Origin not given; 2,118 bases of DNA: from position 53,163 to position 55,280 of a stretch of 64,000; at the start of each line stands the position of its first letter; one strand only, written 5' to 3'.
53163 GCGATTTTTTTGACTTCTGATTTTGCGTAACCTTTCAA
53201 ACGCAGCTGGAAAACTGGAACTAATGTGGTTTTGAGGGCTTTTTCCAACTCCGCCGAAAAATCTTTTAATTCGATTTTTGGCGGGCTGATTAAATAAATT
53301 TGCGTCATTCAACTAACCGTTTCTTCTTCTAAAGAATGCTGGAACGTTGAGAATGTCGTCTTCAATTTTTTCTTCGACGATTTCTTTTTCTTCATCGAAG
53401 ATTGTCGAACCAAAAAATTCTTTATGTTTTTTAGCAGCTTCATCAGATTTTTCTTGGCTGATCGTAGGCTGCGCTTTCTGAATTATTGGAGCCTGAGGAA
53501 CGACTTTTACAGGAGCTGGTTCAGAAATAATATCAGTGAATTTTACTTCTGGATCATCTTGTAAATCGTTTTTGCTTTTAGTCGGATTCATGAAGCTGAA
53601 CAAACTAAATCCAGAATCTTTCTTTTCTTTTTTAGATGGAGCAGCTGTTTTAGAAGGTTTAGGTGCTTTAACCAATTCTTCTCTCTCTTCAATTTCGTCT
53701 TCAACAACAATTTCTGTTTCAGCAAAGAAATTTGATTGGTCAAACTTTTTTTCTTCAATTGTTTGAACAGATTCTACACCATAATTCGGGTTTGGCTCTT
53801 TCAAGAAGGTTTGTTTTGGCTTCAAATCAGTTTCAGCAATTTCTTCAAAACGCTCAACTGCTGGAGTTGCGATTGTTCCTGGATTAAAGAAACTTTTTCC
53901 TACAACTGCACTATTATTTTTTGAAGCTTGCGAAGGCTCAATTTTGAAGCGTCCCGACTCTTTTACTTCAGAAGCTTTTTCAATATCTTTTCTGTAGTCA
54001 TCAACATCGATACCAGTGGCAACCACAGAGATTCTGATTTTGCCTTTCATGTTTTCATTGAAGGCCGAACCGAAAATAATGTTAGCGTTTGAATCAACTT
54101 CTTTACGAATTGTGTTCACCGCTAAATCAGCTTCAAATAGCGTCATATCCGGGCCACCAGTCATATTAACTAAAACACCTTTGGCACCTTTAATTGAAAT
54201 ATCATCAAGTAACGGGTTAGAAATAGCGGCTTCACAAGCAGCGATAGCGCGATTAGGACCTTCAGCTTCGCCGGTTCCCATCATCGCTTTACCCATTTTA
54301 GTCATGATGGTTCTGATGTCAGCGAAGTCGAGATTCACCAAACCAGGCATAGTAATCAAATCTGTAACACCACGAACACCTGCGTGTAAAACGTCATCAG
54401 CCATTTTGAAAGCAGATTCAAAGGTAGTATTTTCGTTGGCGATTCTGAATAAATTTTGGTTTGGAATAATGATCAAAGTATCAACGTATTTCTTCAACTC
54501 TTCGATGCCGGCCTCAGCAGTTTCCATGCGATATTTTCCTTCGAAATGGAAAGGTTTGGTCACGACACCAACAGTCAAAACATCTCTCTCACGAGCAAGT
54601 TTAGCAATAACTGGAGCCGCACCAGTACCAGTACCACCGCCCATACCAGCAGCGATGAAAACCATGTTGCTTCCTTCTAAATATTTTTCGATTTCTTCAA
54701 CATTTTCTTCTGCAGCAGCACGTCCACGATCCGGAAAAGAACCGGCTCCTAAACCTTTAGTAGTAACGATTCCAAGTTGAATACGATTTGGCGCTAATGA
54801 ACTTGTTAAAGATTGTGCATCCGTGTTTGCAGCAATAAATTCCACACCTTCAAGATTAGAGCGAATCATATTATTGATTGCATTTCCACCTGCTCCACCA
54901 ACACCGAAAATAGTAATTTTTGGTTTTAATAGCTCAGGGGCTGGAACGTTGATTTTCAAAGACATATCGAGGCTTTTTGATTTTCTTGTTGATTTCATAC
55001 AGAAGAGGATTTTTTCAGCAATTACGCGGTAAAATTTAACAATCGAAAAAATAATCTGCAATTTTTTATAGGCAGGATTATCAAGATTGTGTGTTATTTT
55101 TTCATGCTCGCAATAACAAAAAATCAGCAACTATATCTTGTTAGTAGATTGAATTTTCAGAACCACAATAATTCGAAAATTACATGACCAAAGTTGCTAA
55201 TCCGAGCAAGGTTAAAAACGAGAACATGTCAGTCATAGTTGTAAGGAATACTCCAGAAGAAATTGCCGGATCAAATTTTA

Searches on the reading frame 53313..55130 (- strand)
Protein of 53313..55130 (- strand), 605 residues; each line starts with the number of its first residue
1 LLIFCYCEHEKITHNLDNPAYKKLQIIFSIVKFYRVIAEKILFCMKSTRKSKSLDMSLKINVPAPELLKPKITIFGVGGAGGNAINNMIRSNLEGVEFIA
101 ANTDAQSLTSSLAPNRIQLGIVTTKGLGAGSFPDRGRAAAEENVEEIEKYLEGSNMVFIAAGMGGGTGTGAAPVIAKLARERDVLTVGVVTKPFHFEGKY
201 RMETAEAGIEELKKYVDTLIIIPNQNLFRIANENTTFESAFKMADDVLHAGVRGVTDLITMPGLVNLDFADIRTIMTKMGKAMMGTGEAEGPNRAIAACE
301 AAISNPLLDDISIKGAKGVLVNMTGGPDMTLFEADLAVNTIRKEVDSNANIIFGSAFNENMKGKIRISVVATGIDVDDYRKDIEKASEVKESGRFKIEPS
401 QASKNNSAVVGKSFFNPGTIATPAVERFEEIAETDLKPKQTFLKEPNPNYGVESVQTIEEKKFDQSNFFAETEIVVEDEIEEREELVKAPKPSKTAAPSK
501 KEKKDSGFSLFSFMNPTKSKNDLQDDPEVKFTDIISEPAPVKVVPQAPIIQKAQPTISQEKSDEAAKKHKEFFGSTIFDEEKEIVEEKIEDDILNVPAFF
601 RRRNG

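Call 24: search_protein_families(library=pfam, proteins=[window:53313-55130:-])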
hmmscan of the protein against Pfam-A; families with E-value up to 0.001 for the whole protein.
window:53313-55130:- (605 aa): 2 families
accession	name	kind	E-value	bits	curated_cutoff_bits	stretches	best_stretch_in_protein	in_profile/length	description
PF00091.31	Tubulin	-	6.7e-49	167.2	33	1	71-232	1-190/190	Tubulin/FtsZ family, GTPase domain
PF12327.13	FtsZ_C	-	6.5e-37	126.2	27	1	280-375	1-95/95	FtsZ family, C-terminal domain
